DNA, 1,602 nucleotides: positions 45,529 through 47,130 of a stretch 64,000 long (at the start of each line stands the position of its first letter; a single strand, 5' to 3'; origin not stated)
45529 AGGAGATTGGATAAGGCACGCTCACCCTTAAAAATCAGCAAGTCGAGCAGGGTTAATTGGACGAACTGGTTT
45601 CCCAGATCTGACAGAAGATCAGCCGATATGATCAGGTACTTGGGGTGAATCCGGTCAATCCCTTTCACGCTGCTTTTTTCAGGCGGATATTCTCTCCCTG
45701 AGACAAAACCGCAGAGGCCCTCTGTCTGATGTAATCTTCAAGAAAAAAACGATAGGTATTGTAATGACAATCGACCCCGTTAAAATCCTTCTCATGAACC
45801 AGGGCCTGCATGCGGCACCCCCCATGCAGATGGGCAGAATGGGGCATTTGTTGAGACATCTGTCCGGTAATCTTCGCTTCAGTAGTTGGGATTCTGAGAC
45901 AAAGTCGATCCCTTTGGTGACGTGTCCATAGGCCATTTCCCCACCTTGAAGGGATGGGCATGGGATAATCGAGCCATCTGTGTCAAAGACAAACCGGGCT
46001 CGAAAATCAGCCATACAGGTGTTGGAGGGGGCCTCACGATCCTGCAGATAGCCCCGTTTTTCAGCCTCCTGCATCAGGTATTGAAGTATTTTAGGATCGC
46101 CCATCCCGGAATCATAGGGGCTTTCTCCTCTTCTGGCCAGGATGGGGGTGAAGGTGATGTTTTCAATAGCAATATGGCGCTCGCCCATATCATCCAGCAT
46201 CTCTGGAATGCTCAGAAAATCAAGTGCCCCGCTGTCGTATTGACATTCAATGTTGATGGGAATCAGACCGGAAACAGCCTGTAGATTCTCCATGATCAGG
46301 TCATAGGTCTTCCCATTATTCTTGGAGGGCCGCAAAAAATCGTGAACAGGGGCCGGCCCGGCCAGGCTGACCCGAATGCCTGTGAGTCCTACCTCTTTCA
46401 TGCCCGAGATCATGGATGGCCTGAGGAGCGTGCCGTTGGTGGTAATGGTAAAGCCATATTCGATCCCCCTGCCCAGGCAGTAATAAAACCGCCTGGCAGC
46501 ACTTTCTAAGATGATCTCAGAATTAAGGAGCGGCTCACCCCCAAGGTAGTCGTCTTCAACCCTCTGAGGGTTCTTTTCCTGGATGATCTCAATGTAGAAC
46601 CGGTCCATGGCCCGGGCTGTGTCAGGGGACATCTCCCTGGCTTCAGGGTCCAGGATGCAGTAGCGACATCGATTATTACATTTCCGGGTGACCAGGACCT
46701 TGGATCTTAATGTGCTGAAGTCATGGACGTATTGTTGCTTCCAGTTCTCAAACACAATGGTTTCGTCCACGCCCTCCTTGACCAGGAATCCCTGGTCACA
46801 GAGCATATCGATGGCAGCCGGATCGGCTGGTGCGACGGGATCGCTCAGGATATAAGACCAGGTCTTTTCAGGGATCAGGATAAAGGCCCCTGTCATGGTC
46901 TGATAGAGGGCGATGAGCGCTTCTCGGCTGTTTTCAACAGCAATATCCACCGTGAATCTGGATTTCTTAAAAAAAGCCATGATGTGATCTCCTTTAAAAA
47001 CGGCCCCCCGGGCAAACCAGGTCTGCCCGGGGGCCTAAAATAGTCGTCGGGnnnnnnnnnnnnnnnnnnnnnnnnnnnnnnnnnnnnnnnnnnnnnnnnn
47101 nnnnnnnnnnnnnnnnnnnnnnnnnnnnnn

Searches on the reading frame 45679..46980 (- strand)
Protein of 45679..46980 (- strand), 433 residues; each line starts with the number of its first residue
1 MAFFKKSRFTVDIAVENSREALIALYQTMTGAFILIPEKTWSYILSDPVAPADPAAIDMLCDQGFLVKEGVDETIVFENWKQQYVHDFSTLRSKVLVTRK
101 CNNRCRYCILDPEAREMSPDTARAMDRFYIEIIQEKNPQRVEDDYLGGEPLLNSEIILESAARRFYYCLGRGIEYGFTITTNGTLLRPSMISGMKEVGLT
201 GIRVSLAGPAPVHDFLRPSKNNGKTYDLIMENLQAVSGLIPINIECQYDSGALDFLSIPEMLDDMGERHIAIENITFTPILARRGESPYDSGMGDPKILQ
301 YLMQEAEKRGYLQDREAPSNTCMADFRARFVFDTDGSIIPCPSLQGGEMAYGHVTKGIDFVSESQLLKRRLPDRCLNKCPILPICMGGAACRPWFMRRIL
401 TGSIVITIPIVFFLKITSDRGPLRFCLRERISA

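Call 5: search_protein_families(library=ncbifam, proteins=[window:45679-46980:-], max_evalue=0.01)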
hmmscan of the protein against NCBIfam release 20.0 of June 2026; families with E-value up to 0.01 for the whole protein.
window:45679-46980:- (433 aa): 51 families (the best 25 are shown)
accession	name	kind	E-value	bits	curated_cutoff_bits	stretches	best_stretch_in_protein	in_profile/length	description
TIGR04280.1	geopep_mat_rSAM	hypoth_equivalog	5e-51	174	400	1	13-401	9-400/428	geopeptide radical SAM maturase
TIGR04463.1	rSAM_vs_C_rich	equivalog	8.9e-29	100.5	525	1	46-390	38-395/438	TIGR04463 family radical SAM/SPASM RiPP maturase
NF038107.1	rSAM_NF038107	equivalog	7e-28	97.6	600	1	5-238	2-235/444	Cys-every-fifth radical SAM/SPASM peptide maturase CefB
TIGR04334.1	rSAM_Clo7bot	equivalog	3.8e-26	91.7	600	1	57-389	56-405/440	radical SAM/SPASM domain Clo7bot peptide maturase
TIGR04068.1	rSAM_ocin_clost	equivalog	9.1e-25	87.4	500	1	54-237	47-233/462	Cys-rich peptide radical SAM maturase CcpM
NF047865.1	rSAM_PapB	equivalog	1.7e-23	83.4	340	1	95-273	7-186/330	PapB family radical SAM/SPASM ranthipeptide maturase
NF052473.1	rSAM_FlmE_OhkG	exception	7e-22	77.8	500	1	4-268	1-279/481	FlmE/OhkG family radical SAM/SPASM peptide maturase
TIGR03906.1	quino_hemo_SAM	equivalog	2.5e-18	66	453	1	91-235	93-240/467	quinohemoprotein amine dehydrogenase maturation protein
TIGR03974.1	rSAM_six_Cys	equivalog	1.5e-14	53.8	425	1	96-273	102-284/451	thioether cross-link-forming SCIFF peptide maturase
NF041707.1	rSAM_YhhB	equivalog_domain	1.5e-14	53.7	445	1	97-236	8-152/369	cyclophane-forming radical SAM/SPASM peptide maturase YhhB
TIGR03978.1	rSAM_paired_1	equivalog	5.3e-14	51.8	370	1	30-239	20-230/466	His-Xaa-Ser system radical SAM maturase HxsB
NF041298.1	rSAM_mat_DynA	equivalog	1.4e-13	50.6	450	1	98-236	8-146/356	dynobactin maturation radical SAM/SPASM protein DynA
TIGR04064.1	rSAM_nif11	equivalog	1e-12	47.6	518.7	1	94-272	81-260/459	nif11-like peptide radical SAM maturase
NF040492.1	not_ScfB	exception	2.1e-12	46.7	855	1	77-273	80-283/450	ScfB-related radical SAM/SPASM orphan maturase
TIGR03942.1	sulfatase_rSAM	equivalog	4e-11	42.6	349.45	1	98-236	8-148/363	anaerobic sulfatase maturase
TIGR04085.1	rSAM_more_4Fe4S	domain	2.6e-07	31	27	1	322-388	1-73/93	SPASM domain-containing protein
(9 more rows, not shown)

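Call 6: search_protein_families(library=pfam, proteins=[window:45679-46980:-], max_evalue=0.01)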
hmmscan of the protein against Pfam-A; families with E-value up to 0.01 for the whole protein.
window:45679-46980:- (433 aa): 1 family
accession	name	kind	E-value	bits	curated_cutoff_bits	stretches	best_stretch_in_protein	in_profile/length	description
PF04055.27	Radical_SAM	-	1.1e-13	52.2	29.5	1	96-241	2-142/166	Radical SAM superfamily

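Call 7: find_homologous_proteins(query=window:45679-46980:-, max_evalue=1e-20)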
Query window:45679-46980:- (433 aa): 198 proteins with E <= 1e-20 among 8000 candidates; the best 120 are listed.
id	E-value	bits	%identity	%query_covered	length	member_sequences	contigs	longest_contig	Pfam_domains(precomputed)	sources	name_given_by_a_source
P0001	4.1e-263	891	99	91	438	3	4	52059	PF04055.28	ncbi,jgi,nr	ncbi:MAG: radical SAM protein [Deltaproteobacteria bacterium]|nr:radical SAM protein [Deltaproteobac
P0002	8.3e-228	774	81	93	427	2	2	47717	PF04055.28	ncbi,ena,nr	ncbi:MAG: radical SAM protein [Desulfobacterales bacterium]|nr:radical SAM protein [Desulfobacterale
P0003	1.6e-226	770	85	91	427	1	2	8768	PF04055.28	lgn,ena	-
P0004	4.2e-226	769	84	91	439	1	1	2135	PF04055.28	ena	-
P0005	1.4e-225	767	77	100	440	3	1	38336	PF04055.28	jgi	-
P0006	1.3e-222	757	81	91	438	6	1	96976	PF04055.28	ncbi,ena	-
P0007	7.5e-222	755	79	94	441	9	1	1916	PF04055.28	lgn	-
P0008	1.0e-219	748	83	91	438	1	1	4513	PF04055.28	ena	-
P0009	4.4e-217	739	81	91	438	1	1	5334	PF04055.28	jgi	jgi:radical SAM protein with 4Fe4S-binding SPASM domain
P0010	4.0e-216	736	80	91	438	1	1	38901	PF04055.28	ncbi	-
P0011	2.7e-215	733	79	91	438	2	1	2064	PF04055.28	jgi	jgi:uncharacterized protein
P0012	5.2e-212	722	80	91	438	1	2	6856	PF04055.28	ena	-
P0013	1.0e-211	721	79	91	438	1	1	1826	PF04055.28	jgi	jgi:uncharacterized protein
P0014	5.3e-211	719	78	91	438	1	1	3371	PF04055.28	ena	-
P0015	1.6e-208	711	77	91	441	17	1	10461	PF04055.28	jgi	jgi:uncharacterized protein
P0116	2.2e-145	503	58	91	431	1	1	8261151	PF04055.28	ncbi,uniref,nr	ncbi:radical SAM/SPASM domain-containing protein [Desulfosarcina ovata subsp. sediminis]|uniref:Radi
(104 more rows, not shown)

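Call 10: find_related_loci(query=A1, collection=genome_contigs, flank=4000)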
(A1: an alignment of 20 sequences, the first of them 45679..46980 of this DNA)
Query A1 (433 aa) in genome_contigs; peptide patterns used: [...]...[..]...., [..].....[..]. (x = any residue, [..] = any of these).
224 stretches matched a pattern; 92 encode a relative of the query (tblastn E <= 1e-3); the best 80 are kept; 78 distinct loci.
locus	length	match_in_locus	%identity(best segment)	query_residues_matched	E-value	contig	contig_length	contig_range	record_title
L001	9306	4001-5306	78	1-433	0e+0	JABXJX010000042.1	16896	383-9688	MAG: Desulfobacterales bacterium isolate CR_Bin_073 NODE_44_length_16896_cov_6.528569, whole genome shotgun sequence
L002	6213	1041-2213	78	1-392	0e+0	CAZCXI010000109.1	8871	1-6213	MAG TPA_asm: uncultured Desulfobacterales bacterium isolate SRP214966_co1_404 genome assembly, contig: NODE_12542_length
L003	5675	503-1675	77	1-392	0e+0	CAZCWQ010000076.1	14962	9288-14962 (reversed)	MAG TPA_asm: uncultured Desulfobacterales bacterium isolate SRP323688_co1_279 genome assembly, contig: NODE_6336_length_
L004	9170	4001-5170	75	1-392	0e+0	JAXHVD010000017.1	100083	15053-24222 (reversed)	MAG: Thermodesulfobacteriota bacterium isolate MAG68_tar_biofilm MAG68_17, whole genome shotgun sequence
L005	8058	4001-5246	74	6-420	0e+0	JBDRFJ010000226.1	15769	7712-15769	MAG: Pseudomonadota bacterium isolate MEGAHIT-group-1.368 k141_11394849, whole genome shotgun sequence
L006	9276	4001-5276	69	1-425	0e+0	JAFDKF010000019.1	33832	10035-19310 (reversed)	MAG: Deltaproteobacteria bacterium isolate Meg22_46_Bin_1 Meg22_46_Bin_1_scaffold_1942, whole genome shotgun sequence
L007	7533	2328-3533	68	1-402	0e+0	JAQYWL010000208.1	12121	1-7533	MAG: Desulfobacteria bacterium isolate Co_bin7 Co_bin7_c_000001054212, whole genome shotgun sequence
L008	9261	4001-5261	81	1-420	0e+0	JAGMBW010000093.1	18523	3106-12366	MAG: Desulfobacterales bacterium isolate RS_16_34 ZL425.bin.34.fa_93, whole genome shotgun sequence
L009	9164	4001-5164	65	1-392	2e-173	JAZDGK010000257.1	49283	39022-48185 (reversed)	MAG: Pseudomonadota bacterium isolate MEGAHIT-group-0.260 k141_17766884, whole genome shotgun sequence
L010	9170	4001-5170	62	1-392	3e-167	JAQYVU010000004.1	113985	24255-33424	MAG: Desulfococcaceae bacterium isolate SF_100_bin68 SF_100_bin.68.orig_100_contig-145_285, whole genome shotgun sequenc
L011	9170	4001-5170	63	1-392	3e-167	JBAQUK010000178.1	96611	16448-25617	MAG: Desulfosalsimonadaceae bacterium isolate MFD12006_ilm_asm_bin16 k127_133102, whole genome shotgun sequence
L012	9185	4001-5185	59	1-398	5e-162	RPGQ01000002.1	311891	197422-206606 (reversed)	MAG: Desulfobacteraceae bacterium Eth-SRB2 Scaffold2_pilon, whole genome shotgun sequence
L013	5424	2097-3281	58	1-398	2e-160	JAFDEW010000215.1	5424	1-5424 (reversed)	MAG: Deltaproteobacteria bacterium isolate Meg19_46_Bin_253 Meg19_46_Bin_253_scaffold_46587, whole genome shotgun sequen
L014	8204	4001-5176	59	1-392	2e-155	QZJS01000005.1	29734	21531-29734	MAG: Desulfobacteraceae bacterium isolate SURF_33 Ga0104751_1002307, whole genome shotgun sequence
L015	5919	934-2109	59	1-392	2e-151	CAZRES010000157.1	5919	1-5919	MAG TPA_asm: uncultured Desulfobacteraceae bacterium isolate SRP332253_co2_39 genome assembly, contig: NODE_14565_length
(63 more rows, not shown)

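Call 28: search_solved_structures(query=P0001, max_evalue=0.001, show_alignments=1)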
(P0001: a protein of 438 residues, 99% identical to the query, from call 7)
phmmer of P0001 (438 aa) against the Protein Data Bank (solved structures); distinct sequences matched with E-value up to 0.001: 3.
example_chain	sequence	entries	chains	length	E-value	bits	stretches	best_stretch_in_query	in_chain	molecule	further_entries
5wgg_A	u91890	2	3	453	2.8e-10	42.7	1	96-310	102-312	Radical SAM domain protein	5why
8vpo_A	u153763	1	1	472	2.5e-05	26.3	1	59-232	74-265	Radical SAM core domain-containing protein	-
9gm3_A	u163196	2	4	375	6.6e-05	24.9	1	96-224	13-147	ChlB radical SAM domain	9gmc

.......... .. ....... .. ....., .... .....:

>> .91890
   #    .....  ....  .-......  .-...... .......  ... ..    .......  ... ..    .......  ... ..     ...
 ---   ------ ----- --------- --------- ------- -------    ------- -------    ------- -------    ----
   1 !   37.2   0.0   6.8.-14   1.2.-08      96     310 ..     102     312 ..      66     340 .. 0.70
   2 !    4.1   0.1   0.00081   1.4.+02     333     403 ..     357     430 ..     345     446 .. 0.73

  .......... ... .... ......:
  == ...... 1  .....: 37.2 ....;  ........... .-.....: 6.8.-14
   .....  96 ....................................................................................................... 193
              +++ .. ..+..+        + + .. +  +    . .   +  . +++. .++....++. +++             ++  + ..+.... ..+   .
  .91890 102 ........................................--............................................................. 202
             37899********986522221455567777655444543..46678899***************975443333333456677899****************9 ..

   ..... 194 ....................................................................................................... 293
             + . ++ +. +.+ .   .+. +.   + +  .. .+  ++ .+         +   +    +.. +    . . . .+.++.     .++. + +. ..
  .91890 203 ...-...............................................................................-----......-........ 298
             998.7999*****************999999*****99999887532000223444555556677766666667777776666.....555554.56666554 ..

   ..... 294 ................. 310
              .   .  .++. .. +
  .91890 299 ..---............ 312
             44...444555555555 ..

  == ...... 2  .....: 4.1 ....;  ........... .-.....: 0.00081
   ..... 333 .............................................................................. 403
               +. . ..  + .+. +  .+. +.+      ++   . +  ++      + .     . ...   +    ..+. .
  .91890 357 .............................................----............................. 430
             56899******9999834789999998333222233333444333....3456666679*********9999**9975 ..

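Call 31: search_protein_representatives(protein=P0001)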
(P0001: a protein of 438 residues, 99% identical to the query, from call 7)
Query: 438 residues. Proteins with E-value up to 0.001 (for the whole library): 14927; up to 1e-10: 3986; up to 1e-30: 92. The best 150 are listed.
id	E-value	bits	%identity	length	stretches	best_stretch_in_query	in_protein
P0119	3.8e-162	556.3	56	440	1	4-437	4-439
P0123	6.7e-133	459.9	50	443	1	4-428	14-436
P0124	5.1e-129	447.1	47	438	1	7-429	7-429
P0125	3.5e-125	434.5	48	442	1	1-429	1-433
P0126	1.8e-119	415.6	47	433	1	7-428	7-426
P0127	5.4e-119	414.1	46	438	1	13-427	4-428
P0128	8.6e-114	396.9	51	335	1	96-429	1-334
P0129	3.8e-110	384.9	43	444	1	4-421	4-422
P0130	1.6e-108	379.6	42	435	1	5-432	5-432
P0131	5.2e-105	368.0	42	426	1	4-426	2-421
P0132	1.2e-104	366.9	41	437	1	6-428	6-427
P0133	4.2e-93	328.8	52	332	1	1-298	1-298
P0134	3.3e-91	322.5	36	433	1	4-430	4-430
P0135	5.3e-91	321.9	62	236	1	2-225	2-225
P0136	1.3e-82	294.2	57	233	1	197-423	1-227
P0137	3.7e-76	272.9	36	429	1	4-427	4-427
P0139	1.1e-74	268.1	37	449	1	22-426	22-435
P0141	3.7e-64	233.4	34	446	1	4-431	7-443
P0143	3.3e-63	230.3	32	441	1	18-430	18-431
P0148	6.2e-49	183.2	30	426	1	2-419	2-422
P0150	2.5e-47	177.9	31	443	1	2-424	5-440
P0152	1.3e-43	165.7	29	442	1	24-424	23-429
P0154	5.5e-40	153.8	31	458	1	4-411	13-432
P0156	1.2e-39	152.6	29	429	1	5-406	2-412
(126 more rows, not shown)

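Call 32: search_protein_families(library=ncbifam, proteins=[P0134, P0137, P0139, P0141, P0143, P0148, P0150, P0152, P0154, P0156], max_evalue=1e-40)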
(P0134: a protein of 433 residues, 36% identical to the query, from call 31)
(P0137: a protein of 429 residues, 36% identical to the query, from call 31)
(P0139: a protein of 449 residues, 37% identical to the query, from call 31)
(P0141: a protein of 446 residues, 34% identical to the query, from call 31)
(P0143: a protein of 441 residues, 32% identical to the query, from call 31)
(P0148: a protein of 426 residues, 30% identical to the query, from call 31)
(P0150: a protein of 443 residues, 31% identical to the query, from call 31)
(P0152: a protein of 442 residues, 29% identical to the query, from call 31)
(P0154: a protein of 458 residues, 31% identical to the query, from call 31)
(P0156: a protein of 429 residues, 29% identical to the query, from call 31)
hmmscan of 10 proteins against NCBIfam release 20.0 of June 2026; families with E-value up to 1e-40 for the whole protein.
P0134 (433 aa): 2 families
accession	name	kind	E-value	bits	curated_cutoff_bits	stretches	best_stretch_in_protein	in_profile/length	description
TIGR04280.1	geopep_mat_rSAM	hypoth_equivalog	7.2e-60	203.2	400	1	29-420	25-423/428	geopeptide radical SAM maturase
NF038107.1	rSAM_NF038107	equivalog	2.1e-44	152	600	1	5-421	2-430/444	Cys-every-fifth radical SAM/SPASM peptide maturase CefB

P0137 (429 aa): 1 family
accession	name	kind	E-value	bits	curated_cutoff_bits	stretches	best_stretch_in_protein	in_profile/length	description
TIGR04280.1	geopep_mat_rSAM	hypoth_equivalog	1.1e-41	143.2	400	1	25-418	21-421/428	geopeptide radical SAM maturase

P0139 (449 aa): 1 family
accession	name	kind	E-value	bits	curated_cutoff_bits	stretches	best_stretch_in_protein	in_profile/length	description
TIGR04280.1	geopep_mat_rSAM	hypoth_equivalog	9.9e-45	153.3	400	1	23-428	19-422/428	geopeptide radical SAM maturase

P0141 (446 aa): 2 families
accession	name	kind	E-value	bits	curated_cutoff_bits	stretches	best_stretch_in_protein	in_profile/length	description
TIGR04280.1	geopep_mat_rSAM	hypoth_equivalog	9.9e-52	176.3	400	1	12-431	6-422/428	geopeptide radical SAM maturase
TIGR04463.1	rSAM_vs_C_rich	equivalog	8e-41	140.2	525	0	12-406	1-399/438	TIGR04463 family radical SAM/SPASM RiPP maturase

P0143 (441 aa): 1 family
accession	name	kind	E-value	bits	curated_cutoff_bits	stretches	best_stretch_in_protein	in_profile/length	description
TIGR04280.1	geopep_mat_rSAM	hypoth_equivalog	2.1e-58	198.3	400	1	59-423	52-425/428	geopeptide radical SAM maturase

P0148 (426 aa): 0 families

P0150 (443 aa): 5 families
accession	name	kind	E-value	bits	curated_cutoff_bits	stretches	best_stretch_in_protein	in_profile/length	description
TIGR04280.1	geopep_mat_rSAM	hypoth_equivalog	1.3e-89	301.2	400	1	7-438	1-425/428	geopeptide radical SAM maturase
NF038107.1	rSAM_NF038107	equivalog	2.9e-69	234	600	1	7-423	1-418/444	Cys-every-fifth radical SAM/SPASM peptide maturase CefB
TIGR04463.1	rSAM_vs_C_rich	equivalog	1.3e-63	215.3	525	1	12-420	1-408/438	TIGR04463 family radical SAM/SPASM RiPP maturase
TIGR04334.1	rSAM_Clo7bot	equivalog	3.9e-54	183.9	600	1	10-416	3-415/440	radical SAM/SPASM domain Clo7bot peptide maturase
NF052473.1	rSAM_FlmE_OhkG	exception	8.5e-41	140.1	500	0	9-275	3-283/481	FlmE/OhkG family radical SAM/SPASM peptide maturase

P0152 (442 aa): 3 families
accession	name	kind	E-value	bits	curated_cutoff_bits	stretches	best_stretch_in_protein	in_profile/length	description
TIGR04280.1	geopep_mat_rSAM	hypoth_equivalog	1.4e-125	419.7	400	1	6-427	3-425/428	geopeptide radical SAM maturase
TIGR04463.1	rSAM_vs_C_rich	equivalog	1.2e-45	156.1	525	1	17-411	7-414/438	TIGR04463 family radical SAM/SPASM RiPP maturase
NF038107.1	rSAM_NF038107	equivalog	1.5e-41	142.6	600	1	20-411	15-417/444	Cys-every-fifth radical SAM/SPASM peptide maturase CefB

P0154 (458 aa): 5 families
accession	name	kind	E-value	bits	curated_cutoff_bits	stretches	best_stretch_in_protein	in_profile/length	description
TIGR04280.1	geopep_mat_rSAM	hypoth_equivalog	8.8e-103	344.5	400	1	13-442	1-424/428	geopeptide radical SAM maturase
NF038107.1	rSAM_NF038107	equivalog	3.3e-70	237.1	600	1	13-426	1-416/444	Cys-every-fifth radical SAM/SPASM peptide maturase CefB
TIGR04463.1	rSAM_vs_C_rich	equivalog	8.6e-58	196.1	525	1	18-413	1-397/438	TIGR04463 family radical SAM/SPASM RiPP maturase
TIGR04334.1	rSAM_Clo7bot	equivalog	1.3e-47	162.4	600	1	28-443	13-433/440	radical SAM/SPASM domain Clo7bot peptide maturase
NF052473.1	rSAM_FlmE_OhkG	exception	2.7e-43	148.4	500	0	13-281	1-281/481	FlmE/OhkG family radical SAM/SPASM peptide maturase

P0156 (429 aa): 5 families
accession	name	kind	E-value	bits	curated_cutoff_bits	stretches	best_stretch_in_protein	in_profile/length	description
TIGR04280.1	geopep_mat_rSAM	hypoth_equivalog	5.4e-90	302.4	400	1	1-427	1-424/428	geopeptide radical SAM maturase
NF038107.1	rSAM_NF038107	equivalog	1.5e-61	208.6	600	1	1-400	1-405/444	Cys-every-fifth radical SAM/SPASM peptide maturase CefB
TIGR04463.1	rSAM_vs_C_rich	equivalog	2e-60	204.8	525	1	10-401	4-400/438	TIGR04463 family radical SAM/SPASM RiPP maturase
TIGR04334.1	rSAM_Clo7bot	equivalog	1.2e-44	152.7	600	1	2-412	1-419/440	radical SAM/SPASM domain Clo7bot peptide maturase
NF047865.1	rSAM_PapB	equivalog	1.8e-42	145.8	340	1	91-408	4-329/330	PapB family radical SAM/SPASM ranthipeptide maturase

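Call 33: find_homologous_proteins(query=P0152, max_evalue=1e-60)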
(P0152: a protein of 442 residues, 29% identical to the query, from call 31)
Query P0152 (442 aa): 983 proteins with E <= 1e-60 among 8000 candidates; the best 120 are listed.
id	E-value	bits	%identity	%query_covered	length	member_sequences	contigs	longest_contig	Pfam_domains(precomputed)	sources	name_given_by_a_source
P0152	3.6e-298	1007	100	100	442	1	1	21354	PF04055.28,PF13353.12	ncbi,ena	-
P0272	1.2e-190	652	68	98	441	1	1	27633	PF04055.28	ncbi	-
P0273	6.6e-162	557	60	96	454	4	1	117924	PF04055.28,PF13353.12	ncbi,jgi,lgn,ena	-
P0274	1.4e-121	425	49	96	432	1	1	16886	PF04055.28,PF13353.12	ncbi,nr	ncbi:MAG: geopeptide radical SAM maturase [Deferrisomatales bacterium]|nr:geopeptide radical SAM mat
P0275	6.1e-118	413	49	96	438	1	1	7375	PF04055.28,PF13353.12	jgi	jgi:uncharacterized protein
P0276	2.5e-116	407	48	98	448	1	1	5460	PF04055.28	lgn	-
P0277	9.9e-116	405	47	94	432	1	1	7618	PF04055.28,PF13353.12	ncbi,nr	ncbi:MAG: geopeptide radical SAM maturase [Deltaproteobacteria bacterium]|nr:geopeptide radical SAM 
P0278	3.2e-115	404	48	96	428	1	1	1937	PF04055.28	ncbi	-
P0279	9.5e-114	399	47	96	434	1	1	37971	PF04055.28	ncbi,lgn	ncbi:MAG: geopeptide radical SAM maturase [Deferrisomatales bacterium]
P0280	1.5e-112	395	46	96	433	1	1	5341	PF04055.28,PF13353.12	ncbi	-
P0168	6.0e-112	393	44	96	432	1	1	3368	PF04055.28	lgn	-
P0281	7.2e-112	393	45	96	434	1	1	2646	PF04055.28,PF13353.12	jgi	jgi:uncharacterized protein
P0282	1.5e-111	391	46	96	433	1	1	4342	PF04055.28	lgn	-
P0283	1.6e-111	391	46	95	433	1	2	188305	PF04055.28,PF13353.12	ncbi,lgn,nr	ncbi:MAG: geopeptide radical SAM maturase [Deltaproteobacteria bacterium]|nr:geopeptide radical SAM 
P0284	3.6e-111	390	45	96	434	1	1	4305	PF04055.28,PF13353.12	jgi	jgi:uncharacterized protein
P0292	2.8e-107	377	44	98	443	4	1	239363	PF04055.28,PF13353.12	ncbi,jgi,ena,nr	ncbi:MAG: geopeptide radical SAM maturase [Desulfobulbaceae bacterium]|nr:geopeptide radical SAM mat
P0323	3.0e-102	361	44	97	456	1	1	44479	PF04055.28,PF13353.12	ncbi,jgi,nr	ncbi:MAG: putative geopeptide radical SAM maturase [Desulforudis sp.]|nr:MAG: putative geopeptide ra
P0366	2.3e-98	348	41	96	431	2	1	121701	PF04055.28,PF13353.12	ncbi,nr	ncbi:MAG: geopeptide radical SAM maturase [Proteobacteria bacterium]|nr:geopeptide radical SAM matur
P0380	1.9e-97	345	41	97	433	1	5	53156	PF04055.28,PF13353.12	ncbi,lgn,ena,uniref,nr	ncbi:MAG: geopeptide radical SAM maturase [Desulfobulbaceae bacterium]|uniref:Geopeptide radical SAM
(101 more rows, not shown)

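Call 34: find_encoding_contigs(protein=P0292, flank=4000, max_places=1)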
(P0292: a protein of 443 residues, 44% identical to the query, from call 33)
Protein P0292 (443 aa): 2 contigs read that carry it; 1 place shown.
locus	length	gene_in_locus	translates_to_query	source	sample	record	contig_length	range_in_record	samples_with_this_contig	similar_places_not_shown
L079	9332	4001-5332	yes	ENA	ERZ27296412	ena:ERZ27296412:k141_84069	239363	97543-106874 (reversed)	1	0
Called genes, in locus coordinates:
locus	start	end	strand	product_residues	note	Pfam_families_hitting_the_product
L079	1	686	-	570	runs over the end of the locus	PF02518:HATPase_c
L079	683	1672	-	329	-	PF04392:ABC_sub_bind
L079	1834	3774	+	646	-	PF07715:Plug, PF00593:TonB_dep_Rec_b-barrel, PF14905:OMP_b-brl_3 (faint)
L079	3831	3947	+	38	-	-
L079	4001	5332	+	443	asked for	PF13353:Fer4_12, PF04055:Radical_SAM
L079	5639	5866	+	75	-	-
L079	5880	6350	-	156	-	PF00588:SpoU_methylase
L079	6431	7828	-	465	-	PF01551:Peptidase_M23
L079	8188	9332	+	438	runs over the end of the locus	PF00696:AA_kinase, PF01842:ACT, PF22468:ACT_9 (weak), PF01842:ACT (weak), PF13840:ACT_7, PF22468:ACT_9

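Call 35: find_encoding_contigs(protein=P0274, flank=4000, max_places=1)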
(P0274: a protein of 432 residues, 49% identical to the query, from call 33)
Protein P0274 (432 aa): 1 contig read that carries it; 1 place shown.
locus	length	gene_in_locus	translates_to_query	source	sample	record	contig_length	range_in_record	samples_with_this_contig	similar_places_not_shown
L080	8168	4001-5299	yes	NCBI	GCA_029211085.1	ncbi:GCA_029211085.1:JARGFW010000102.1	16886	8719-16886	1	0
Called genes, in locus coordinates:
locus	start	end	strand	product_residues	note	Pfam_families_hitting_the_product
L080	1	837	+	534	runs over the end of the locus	PF00512:HisKA, PF02518:HATPase_c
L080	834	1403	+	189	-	PF00072:Response_reg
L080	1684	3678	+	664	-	PF07715:Plug, PF00593:TonB_dep_Rec_b-barrel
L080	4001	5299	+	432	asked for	PF13353:Fer4_12 (weak), PF04055:Radical_SAM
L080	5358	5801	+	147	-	PF04657:DMT_YdcZ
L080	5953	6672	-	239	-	PF17746:SfsA_N, PF03749:SfsA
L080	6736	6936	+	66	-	-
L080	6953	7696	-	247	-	PF00588:SpoU_methylase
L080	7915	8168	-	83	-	PF12225:DUF5981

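Call 36: find_encoding_contigs(protein=P0152, flank=4000, max_places=1)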
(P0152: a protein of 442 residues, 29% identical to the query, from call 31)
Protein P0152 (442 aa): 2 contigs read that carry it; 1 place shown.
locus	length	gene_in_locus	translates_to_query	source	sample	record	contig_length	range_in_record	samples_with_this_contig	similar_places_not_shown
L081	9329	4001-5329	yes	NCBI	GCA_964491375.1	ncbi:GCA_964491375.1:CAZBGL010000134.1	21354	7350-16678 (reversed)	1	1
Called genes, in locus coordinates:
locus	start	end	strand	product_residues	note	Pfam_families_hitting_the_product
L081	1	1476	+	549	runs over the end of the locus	PF03063:Prismane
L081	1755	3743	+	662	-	PF07715:Plug, PF00593:TonB_dep_Rec_b-barrel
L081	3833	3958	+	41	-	-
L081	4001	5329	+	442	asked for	PF04055:Radical_SAM, PF13353:Fer4_12 (weak)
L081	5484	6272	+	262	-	PF01578:Cytochrom_C_asm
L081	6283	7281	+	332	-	PF05140:ResB (weak)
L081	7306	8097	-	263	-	PF13677:MotB_plug, PF00691:OmpA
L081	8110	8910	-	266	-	PF01618:MotA_ExbB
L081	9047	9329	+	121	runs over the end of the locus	-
